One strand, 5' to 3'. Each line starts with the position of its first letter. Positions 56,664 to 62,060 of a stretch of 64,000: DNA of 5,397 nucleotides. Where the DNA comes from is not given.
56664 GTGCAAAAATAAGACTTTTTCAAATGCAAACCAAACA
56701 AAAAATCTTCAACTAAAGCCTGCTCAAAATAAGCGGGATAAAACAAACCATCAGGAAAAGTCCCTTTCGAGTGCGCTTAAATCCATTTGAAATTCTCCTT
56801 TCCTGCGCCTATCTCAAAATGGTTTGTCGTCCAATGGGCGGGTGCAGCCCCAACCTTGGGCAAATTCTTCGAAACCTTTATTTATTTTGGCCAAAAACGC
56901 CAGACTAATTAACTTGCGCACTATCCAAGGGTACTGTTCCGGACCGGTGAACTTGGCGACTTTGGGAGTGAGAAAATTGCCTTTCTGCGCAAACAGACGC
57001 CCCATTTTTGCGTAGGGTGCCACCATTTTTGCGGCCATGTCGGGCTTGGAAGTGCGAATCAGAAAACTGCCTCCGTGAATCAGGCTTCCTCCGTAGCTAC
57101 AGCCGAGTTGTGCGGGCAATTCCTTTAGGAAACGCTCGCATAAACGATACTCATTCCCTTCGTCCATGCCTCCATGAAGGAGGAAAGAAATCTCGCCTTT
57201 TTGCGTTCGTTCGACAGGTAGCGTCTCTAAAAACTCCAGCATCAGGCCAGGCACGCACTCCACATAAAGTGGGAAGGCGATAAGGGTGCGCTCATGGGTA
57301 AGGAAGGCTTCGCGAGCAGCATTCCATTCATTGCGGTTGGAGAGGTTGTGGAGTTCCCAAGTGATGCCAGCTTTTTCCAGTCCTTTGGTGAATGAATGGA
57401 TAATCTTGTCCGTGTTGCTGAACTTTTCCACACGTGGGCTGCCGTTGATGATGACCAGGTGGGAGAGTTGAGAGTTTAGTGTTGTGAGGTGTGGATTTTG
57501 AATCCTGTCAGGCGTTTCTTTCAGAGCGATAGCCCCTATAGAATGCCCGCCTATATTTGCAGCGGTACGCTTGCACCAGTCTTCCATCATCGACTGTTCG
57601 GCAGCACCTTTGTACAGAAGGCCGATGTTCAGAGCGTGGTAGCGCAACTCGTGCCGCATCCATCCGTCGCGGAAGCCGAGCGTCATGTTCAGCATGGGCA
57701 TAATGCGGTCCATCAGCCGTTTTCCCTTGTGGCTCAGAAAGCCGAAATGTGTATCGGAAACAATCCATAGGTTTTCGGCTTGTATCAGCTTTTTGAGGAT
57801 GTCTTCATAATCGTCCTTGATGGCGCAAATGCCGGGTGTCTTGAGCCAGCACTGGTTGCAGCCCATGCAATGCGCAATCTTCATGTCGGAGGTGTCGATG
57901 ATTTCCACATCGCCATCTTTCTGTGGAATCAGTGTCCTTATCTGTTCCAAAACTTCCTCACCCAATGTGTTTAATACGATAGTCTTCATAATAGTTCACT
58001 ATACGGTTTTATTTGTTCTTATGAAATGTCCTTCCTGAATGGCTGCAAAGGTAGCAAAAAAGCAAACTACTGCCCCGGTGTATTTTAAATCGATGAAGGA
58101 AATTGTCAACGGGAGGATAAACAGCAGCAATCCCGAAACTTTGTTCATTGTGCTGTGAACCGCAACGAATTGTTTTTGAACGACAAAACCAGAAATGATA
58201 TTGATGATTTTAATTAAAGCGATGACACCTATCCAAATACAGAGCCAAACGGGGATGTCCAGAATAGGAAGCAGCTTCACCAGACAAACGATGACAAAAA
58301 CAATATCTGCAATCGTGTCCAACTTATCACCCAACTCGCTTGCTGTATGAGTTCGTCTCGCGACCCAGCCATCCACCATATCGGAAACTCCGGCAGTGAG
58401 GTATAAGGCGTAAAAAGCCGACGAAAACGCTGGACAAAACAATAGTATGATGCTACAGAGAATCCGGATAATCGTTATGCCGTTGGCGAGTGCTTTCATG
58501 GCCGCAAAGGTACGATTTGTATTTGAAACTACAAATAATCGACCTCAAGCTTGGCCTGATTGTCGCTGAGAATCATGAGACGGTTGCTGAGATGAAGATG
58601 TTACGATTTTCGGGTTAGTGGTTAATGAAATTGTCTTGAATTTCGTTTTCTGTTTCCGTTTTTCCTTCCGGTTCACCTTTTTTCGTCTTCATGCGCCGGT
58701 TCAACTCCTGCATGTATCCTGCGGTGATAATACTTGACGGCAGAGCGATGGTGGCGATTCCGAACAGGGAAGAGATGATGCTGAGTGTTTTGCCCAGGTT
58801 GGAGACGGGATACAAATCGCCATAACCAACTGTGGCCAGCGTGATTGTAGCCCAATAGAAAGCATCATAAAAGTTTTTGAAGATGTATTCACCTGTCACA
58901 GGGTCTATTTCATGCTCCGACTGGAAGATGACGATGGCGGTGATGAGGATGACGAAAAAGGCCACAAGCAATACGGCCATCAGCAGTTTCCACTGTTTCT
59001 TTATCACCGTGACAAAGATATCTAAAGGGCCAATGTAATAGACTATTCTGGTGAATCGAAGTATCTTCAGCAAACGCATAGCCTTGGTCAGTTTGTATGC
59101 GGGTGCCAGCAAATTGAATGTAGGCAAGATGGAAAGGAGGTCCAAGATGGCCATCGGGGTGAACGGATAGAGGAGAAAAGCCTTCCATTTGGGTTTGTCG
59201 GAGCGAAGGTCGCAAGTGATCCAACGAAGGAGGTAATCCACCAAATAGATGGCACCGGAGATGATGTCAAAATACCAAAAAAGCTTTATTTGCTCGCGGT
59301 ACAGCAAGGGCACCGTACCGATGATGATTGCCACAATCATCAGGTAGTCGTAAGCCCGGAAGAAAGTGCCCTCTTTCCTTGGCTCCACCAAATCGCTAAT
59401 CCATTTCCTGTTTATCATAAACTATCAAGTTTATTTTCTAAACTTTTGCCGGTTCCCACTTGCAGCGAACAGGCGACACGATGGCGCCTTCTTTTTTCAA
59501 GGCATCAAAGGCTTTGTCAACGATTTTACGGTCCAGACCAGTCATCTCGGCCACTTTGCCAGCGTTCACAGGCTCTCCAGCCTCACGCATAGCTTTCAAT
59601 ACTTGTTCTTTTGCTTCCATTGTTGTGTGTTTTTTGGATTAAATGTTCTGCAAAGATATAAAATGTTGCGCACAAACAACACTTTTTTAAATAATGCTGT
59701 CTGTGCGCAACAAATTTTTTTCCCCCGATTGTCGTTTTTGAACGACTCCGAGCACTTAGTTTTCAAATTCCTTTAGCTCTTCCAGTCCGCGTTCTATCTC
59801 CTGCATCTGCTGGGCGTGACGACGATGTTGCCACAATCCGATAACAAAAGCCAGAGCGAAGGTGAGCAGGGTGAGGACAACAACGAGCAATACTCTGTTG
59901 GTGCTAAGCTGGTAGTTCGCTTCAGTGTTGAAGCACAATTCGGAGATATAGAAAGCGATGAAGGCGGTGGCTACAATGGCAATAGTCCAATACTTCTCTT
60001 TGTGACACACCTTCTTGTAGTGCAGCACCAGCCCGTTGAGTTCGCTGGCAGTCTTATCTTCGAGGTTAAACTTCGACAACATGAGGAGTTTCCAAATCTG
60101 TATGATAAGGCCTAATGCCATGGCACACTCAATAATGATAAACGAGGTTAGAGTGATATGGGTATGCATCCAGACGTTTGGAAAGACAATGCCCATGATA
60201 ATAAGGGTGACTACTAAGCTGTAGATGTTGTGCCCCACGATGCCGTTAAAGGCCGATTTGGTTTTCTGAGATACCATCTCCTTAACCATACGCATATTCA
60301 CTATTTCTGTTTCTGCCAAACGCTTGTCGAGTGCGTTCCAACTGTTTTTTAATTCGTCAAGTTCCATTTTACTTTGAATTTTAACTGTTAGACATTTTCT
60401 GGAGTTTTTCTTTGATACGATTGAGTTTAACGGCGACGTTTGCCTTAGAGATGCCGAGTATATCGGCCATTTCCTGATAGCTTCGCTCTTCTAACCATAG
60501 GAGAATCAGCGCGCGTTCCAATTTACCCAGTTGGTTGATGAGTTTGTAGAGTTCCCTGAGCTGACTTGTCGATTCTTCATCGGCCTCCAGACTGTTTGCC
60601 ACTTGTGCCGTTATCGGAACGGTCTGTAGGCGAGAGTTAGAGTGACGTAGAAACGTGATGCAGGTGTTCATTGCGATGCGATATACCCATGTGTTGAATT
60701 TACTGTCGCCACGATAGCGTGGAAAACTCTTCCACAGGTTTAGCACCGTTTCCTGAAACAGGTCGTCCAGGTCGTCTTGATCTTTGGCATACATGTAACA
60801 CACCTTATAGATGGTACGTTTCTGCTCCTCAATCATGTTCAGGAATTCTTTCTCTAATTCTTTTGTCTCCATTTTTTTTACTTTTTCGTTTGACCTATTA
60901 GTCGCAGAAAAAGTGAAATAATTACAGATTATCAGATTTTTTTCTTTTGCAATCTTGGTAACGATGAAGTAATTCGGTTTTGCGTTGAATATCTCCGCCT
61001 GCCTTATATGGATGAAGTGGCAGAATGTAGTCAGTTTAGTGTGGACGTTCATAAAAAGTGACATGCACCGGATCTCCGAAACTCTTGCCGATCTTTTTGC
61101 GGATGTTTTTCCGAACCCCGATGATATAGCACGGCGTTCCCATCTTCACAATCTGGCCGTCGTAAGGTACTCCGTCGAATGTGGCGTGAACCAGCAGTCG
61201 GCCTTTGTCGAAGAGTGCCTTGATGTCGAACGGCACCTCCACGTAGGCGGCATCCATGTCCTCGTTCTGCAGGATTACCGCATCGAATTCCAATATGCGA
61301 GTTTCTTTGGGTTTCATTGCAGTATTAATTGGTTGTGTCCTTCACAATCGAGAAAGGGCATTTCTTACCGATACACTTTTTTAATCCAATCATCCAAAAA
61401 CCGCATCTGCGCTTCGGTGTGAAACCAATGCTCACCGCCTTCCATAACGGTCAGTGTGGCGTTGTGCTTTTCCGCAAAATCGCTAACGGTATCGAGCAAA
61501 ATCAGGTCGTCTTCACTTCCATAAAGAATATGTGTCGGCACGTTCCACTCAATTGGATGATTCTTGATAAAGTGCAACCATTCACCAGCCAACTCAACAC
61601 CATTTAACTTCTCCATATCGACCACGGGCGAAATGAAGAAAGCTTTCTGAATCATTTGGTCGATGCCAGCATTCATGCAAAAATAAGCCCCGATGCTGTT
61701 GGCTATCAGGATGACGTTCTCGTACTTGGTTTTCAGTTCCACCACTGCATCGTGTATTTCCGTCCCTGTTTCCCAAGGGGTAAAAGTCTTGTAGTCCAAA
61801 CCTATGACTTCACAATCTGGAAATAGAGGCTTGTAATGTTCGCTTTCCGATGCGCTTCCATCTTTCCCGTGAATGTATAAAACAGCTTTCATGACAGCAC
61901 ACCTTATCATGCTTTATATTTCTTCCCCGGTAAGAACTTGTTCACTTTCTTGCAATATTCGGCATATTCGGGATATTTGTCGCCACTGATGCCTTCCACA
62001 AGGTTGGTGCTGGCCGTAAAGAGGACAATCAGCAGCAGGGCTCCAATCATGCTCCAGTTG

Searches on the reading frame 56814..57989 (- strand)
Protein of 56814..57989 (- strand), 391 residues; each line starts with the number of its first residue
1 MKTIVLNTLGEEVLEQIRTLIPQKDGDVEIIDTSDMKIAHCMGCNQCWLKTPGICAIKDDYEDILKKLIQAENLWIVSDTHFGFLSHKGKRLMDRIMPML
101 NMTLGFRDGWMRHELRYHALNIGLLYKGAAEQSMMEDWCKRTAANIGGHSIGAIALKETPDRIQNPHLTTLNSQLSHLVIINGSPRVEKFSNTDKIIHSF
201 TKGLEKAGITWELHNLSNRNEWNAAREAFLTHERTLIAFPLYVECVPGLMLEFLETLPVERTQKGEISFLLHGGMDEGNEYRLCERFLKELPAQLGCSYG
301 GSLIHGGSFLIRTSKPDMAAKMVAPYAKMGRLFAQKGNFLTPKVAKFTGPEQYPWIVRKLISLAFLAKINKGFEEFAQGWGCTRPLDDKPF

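Call 46: search_protein_families(library=pfam, proteins=[window:56814-57989:-], max_evalue=0.01)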
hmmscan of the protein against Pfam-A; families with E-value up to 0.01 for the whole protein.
window:56814-57989:- (391 aa): 2 families
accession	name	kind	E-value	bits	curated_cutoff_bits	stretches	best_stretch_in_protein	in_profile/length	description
PF03358.20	FMN_red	-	5.6e-11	42.7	24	2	178-259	3-98/152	NADPH-dependent FMN reductase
PF02525.22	Flavodoxin_2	-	5.9e-05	23.3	27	1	177-255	2-101/198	Flavodoxin-like fold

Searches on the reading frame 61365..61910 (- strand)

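Call 46: search_protein_families(library=pfam, proteins=[window:61365-61910:-], max_evalue=0.01)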
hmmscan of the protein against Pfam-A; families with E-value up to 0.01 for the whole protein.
window:61365-61910:- (181 aa): 4 families
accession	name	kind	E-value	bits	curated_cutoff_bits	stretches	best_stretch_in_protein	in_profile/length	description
PF12146.15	Hydrolase_4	-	4.3e-05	23.4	27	0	114-167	182-238/239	Serine aminopeptidase, S33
PF00561.26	Abhydrolase_1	-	0.0022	18.2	25.8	0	111-166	194-243/245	alpha/beta hydrolase fold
PF12697.13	Abhydrolase_6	-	0.0025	18.9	26.3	0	11-98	2-94/217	Alpha/beta hydrolase family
PF05728.18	UPF0227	-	0.0093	16.3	21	0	66-164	61-173/187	Uncharacterised protein family (UPF0227)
